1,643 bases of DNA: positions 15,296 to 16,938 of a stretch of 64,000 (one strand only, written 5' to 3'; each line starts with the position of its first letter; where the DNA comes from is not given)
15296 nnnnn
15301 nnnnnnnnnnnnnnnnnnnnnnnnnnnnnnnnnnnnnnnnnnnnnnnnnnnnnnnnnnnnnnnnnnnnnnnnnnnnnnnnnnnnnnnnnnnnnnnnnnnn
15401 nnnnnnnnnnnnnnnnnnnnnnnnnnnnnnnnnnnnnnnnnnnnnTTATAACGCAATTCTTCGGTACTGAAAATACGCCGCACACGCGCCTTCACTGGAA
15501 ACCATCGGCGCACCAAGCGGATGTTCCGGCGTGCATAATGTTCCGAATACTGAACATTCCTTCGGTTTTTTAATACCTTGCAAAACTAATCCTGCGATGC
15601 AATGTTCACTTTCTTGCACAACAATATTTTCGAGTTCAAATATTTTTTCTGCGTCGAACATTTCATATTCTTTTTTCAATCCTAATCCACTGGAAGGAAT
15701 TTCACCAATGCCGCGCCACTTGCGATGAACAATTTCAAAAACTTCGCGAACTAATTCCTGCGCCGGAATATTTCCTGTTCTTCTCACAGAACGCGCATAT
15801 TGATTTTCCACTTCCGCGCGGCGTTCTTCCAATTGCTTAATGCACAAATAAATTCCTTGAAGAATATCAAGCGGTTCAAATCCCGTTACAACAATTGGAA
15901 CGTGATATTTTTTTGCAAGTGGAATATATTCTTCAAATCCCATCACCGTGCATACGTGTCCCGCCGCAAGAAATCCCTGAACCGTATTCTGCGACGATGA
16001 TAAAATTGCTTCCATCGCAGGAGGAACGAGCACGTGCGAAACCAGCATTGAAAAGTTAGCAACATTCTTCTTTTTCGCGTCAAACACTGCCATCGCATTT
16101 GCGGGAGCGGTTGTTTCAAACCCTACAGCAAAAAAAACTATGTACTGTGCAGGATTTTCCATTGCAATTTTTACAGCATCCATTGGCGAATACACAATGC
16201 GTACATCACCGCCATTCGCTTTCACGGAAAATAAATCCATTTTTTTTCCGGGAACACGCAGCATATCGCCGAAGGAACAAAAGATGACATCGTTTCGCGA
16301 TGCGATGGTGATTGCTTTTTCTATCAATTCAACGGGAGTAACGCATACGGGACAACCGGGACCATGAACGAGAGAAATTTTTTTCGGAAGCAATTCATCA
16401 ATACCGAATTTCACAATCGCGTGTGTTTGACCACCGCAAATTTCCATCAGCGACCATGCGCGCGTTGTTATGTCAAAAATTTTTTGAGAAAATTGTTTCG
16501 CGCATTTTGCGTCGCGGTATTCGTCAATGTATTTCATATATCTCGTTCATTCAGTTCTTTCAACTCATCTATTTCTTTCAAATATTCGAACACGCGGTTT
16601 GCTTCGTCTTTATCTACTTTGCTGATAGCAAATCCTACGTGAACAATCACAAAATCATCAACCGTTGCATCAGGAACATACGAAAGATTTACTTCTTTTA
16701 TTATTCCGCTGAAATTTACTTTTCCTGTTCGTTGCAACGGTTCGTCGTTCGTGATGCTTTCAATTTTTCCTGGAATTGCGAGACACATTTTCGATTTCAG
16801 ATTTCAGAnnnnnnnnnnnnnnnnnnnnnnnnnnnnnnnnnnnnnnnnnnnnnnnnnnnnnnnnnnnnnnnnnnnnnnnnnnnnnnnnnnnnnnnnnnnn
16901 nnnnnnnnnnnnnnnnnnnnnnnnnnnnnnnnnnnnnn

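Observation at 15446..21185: hypA-B-F-C-D operon without hypE or hydrogenase structural genes, headed by a decayed maturation protease and a chimeric signal-peptide ORF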

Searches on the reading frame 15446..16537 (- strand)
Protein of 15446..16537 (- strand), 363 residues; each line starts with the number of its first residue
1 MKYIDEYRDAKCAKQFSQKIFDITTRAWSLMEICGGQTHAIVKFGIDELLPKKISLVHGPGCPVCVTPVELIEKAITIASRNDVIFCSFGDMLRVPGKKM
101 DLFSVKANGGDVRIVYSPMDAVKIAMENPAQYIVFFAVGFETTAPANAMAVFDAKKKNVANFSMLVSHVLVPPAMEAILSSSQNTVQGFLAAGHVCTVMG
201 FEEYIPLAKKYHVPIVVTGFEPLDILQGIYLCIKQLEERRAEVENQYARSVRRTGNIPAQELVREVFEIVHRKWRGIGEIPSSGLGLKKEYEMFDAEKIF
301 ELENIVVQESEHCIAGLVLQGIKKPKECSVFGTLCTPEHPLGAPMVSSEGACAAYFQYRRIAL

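Call 7: search_protein_families(library=pfam, proteins=[window:15446-16537:-], max_evalue=0.01)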
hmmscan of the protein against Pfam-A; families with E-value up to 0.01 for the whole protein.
window:15446-16537:- (363 aa): 1 family
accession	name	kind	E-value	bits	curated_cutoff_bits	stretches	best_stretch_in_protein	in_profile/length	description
PF01924.21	HypD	-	1.1e-152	508.6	25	1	13-359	3-351/351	Hydrogenase formation hypA family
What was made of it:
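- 15446..16537 (-): hypD, intact (363 aa). Its stop overlaps the stop of the convergent methyltransferase gene (14648-15451) by 6 nt. PF01924, 508 bits, full length (call 7).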

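Call 8: find_encoding_contigs(protein=window:15446-16537:-, flank=10000, max_places=6)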
Protein window:15446-16537:- (363 aa): 4 contigs read that carry it; 4 places shown.
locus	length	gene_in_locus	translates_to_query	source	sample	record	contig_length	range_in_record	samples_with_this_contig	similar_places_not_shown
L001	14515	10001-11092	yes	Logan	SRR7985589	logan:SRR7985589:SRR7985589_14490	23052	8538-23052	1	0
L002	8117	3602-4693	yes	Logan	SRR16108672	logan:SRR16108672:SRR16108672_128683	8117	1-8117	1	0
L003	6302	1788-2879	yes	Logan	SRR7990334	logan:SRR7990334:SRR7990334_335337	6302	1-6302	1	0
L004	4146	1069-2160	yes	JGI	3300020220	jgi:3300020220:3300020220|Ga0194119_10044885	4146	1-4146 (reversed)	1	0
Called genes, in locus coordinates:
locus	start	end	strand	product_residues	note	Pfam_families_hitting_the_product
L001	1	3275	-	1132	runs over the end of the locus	-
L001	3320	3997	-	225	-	-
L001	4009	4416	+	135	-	PF07110:EthD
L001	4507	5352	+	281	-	PF00378:ECH_1, PF16113:ECH_2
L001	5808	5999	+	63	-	-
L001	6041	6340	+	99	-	-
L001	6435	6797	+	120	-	PF01155:HypA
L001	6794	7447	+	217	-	PF02492:cobW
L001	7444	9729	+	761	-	PF00708:Acylphosphatase, PF07503:zf-HYPF, PF01300:Sua5_yciO_yrdC, PF17788:HypF_C, PF22521:HypF_C_2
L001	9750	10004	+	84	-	PF01455:HupF_HypC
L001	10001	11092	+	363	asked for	PF01924:HypD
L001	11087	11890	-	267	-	PF03848:TehB (faint), PF13489:Methyltransf_23 (weak), PF08241:Methyltransf_11, PF08242:Methyltransf_12, PF13649:Methyltransf_25, PF13847:Methyltransf_31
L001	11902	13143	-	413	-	PF12801:Fer4_5, PF00037:Fer4 (faint), PF13484:Fer4_16 (faint), PF12801:Fer4_5, PF13187:Fer4_9 (faint), PF13237:Fer4_10, PF13746:Fer4_18 (weak), PF14697:Fer4_21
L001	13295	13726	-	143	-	PF02082:Rrf2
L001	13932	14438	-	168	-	-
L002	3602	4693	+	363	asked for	PF01924:HypD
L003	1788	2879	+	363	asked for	PF01924:HypD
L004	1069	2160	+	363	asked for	PF01924:HypD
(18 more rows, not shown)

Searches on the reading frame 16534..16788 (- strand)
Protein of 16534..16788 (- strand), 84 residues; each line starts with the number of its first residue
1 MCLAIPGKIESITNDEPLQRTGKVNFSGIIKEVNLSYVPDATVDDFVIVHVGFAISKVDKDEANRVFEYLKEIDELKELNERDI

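Call 7: search_protein_families(library=pfam, proteins=[window:16534-16788:-], max_evalue=0.01)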
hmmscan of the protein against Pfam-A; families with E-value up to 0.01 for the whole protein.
window:16534-16788:- (84 aa): 1 family
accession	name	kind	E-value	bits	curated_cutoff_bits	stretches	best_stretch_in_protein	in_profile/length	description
PF01455.23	HupF_HypC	-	2.7e-24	85.5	28.5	1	1-70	1-65/65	HupF/HypC family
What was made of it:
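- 16534..16788 (-): hypC, intact (84 aa). 4-nt overlap with hypD. PF01455, 85.5 bits (call 7).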
